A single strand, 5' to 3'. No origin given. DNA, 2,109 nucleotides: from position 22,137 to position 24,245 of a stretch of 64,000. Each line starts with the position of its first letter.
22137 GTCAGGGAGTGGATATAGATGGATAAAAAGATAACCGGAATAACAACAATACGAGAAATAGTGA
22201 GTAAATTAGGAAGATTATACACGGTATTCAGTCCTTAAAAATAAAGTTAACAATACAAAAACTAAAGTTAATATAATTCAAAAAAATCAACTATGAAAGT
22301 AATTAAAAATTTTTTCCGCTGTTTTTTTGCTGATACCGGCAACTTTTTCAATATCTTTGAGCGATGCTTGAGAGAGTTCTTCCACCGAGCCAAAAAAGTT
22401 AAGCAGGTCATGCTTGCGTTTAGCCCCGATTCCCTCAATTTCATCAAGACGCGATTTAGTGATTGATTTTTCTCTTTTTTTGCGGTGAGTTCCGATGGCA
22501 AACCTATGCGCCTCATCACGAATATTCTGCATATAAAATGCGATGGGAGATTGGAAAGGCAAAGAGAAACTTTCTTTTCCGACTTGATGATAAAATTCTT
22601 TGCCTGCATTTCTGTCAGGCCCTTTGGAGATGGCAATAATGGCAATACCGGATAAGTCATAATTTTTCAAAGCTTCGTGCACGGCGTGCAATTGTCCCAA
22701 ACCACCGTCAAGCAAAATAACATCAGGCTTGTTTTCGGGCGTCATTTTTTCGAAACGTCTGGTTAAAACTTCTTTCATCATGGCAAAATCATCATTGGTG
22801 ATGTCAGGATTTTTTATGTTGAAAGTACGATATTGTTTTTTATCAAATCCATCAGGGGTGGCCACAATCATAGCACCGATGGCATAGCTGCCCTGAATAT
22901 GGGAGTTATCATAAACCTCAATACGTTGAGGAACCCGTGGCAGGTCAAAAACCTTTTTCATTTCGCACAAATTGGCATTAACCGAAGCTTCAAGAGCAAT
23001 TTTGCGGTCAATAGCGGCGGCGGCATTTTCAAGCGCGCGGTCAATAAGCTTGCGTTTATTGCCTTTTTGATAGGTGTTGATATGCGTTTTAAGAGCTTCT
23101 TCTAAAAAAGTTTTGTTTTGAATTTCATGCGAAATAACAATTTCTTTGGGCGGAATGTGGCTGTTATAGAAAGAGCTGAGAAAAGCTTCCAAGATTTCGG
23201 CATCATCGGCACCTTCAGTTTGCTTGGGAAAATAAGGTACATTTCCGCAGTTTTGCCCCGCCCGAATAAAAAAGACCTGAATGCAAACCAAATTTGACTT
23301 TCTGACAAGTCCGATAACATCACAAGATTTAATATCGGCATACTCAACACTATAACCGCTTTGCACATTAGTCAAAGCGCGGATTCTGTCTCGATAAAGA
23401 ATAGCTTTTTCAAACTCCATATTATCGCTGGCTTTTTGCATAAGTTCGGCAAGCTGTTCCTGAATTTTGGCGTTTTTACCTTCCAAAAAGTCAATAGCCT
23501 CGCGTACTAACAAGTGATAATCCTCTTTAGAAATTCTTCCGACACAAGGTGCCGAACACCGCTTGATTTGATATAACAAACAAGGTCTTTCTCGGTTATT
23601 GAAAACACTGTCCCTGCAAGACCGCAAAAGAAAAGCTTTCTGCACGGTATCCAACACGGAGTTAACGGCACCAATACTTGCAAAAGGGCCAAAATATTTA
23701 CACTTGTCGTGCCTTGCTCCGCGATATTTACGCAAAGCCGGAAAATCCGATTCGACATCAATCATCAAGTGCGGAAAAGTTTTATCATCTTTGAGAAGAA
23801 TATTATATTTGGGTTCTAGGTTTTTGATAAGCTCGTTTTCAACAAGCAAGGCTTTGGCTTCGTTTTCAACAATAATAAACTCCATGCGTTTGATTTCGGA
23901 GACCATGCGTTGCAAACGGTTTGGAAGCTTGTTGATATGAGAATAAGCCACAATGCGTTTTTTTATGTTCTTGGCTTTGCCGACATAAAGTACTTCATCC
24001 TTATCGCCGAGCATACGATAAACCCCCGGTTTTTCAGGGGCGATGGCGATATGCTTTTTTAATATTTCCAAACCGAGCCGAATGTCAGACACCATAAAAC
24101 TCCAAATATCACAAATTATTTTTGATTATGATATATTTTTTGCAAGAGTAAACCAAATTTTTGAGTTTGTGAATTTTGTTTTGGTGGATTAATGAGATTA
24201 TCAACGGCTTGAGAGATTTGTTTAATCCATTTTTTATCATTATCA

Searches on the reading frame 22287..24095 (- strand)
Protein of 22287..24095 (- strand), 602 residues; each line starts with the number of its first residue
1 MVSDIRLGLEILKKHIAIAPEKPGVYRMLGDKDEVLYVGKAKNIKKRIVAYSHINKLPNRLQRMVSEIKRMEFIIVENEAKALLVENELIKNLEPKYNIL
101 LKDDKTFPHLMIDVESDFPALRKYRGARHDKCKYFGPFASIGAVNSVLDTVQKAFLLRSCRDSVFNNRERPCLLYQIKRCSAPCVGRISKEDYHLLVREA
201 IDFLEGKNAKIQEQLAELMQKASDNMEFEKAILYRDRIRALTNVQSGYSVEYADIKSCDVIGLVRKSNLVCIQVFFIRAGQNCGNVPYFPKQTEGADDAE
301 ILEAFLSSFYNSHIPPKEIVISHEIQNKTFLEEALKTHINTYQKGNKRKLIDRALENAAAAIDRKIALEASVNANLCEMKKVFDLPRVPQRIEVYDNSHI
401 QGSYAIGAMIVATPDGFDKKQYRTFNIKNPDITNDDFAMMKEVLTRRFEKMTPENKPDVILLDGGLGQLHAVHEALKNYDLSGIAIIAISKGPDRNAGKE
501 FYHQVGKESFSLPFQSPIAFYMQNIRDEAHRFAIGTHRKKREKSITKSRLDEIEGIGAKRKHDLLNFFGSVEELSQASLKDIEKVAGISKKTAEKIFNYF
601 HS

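Call 12: find_encoding_contigs(protein=window:22287-24095:-, flank=10000, max_places=1)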
Protein window:22287-24095:- (602 aa): 23 contigs read that carry it; 1 place shown.
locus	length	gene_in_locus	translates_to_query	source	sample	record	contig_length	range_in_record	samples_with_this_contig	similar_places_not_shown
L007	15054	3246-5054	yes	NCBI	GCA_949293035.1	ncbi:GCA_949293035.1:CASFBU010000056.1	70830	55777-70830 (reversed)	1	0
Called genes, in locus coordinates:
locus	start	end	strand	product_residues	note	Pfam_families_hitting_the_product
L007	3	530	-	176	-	?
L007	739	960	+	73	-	-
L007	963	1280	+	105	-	-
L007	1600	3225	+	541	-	-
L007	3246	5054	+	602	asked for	PF01541:GIY-YIG, PF27096:UvrC_M, PF02151:UVR, PF22920:UvrC_RNaseH, PF08459:UvrC_RNaseH_dom, PF00633:HHH (faint), PF12826:HHH_2 (weak), PF14520:HHH_5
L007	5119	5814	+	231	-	PF01066:CDP-OH_P_transf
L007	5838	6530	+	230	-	PF00072:Response_reg, PF00486:Trans_reg_C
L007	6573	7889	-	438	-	-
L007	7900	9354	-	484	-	PF13598:DUF4139 (weak)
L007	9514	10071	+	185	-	PF07750:GcrA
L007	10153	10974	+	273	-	PF01618:MotA_ExbB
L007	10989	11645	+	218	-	PF13677:MotB_plug, PF00691:OmpA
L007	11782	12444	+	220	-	-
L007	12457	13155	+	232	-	-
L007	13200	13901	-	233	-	PF00072:Response_reg, PF00486:Trans_reg_C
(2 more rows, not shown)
